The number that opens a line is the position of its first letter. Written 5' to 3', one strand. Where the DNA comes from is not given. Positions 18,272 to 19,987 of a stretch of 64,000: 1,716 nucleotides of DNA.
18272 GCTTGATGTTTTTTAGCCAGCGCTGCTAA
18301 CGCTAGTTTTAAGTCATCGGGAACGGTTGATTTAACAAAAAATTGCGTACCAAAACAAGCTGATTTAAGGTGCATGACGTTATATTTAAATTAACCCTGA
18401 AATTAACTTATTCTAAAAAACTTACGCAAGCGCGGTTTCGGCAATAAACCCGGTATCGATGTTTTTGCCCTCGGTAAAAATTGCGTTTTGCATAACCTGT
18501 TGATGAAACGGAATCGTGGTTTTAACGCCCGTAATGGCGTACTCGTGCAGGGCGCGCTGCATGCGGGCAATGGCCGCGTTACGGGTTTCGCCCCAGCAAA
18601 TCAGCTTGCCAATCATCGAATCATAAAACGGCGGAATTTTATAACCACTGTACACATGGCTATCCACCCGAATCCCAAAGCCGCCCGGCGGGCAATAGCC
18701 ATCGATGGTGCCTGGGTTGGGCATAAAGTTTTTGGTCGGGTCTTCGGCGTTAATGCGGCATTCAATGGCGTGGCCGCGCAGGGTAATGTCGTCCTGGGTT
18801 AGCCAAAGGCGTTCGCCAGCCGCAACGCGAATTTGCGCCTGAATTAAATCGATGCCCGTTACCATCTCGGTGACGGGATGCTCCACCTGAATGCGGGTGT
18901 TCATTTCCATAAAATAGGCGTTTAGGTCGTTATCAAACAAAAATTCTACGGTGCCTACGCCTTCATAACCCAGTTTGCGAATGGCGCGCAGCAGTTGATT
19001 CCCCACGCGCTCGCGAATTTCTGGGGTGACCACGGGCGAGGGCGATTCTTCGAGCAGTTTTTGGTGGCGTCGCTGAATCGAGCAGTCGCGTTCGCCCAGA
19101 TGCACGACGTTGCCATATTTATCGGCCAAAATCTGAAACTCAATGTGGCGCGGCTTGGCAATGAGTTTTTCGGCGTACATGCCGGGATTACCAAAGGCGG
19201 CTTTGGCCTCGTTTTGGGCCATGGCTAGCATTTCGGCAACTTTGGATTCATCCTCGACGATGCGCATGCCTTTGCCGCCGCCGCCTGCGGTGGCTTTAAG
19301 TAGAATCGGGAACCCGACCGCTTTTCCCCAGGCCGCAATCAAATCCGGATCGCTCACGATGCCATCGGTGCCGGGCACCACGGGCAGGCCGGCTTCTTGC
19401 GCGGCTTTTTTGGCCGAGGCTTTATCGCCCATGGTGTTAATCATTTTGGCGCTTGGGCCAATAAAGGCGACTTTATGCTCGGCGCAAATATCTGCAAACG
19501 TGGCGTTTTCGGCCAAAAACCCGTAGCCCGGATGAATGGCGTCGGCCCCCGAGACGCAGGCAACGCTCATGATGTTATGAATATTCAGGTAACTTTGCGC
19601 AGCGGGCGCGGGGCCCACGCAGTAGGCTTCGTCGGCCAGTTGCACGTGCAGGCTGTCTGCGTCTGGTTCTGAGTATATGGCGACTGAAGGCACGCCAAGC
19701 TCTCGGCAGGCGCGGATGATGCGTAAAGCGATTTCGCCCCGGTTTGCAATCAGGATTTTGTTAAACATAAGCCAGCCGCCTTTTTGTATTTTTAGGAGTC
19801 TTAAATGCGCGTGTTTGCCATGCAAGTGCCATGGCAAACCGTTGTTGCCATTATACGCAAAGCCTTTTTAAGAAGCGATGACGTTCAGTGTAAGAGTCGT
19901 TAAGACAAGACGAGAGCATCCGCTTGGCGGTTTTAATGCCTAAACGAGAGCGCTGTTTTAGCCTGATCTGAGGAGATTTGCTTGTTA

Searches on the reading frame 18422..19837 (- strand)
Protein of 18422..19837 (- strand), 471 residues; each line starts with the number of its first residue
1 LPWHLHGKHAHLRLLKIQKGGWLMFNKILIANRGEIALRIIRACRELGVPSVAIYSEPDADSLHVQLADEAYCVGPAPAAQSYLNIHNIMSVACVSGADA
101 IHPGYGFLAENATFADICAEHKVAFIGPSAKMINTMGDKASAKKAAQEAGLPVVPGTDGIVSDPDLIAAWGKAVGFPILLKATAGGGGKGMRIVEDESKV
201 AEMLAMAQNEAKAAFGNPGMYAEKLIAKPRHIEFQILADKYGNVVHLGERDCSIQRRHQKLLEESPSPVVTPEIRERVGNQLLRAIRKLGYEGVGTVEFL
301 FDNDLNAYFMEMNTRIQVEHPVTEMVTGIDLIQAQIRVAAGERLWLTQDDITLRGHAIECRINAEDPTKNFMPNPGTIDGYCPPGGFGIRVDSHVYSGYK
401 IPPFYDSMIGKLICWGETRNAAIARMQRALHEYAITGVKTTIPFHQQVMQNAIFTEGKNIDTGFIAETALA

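Call 13: search_protein_families(library=pfam, proteins=[window:18422-19837:-], max_evalue=0.001)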
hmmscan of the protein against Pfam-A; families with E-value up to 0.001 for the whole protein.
window:18422-19837:- (471 aa): 5 families
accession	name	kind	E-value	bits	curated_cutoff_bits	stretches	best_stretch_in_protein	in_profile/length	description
PF02786.22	CPSase_L_D2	-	4.4e-73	245.7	19.8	1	138-344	1-208/211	Carbamoyl-phosphate synthase L chain, ATP binding domain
PF00289.28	Biotin_carb_N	-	1.6e-46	157.8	25.5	1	24-133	1-110/110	Biotin carboxylase, N-terminal domain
PF02785.25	Biotin_carb_C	-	5.9e-42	142.6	32.4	1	359-466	1-107/108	Biotin carboxylase C-terminal domain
PF02222.28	ATP-grasp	-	2.5e-08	34.2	27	1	147-315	4-162/179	ATP-grasp domain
PF07478.18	Dala_Dala_lig_C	-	1.2e-05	25.3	24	1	164-314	24-174/204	D-ala D-ala ligase C-terminus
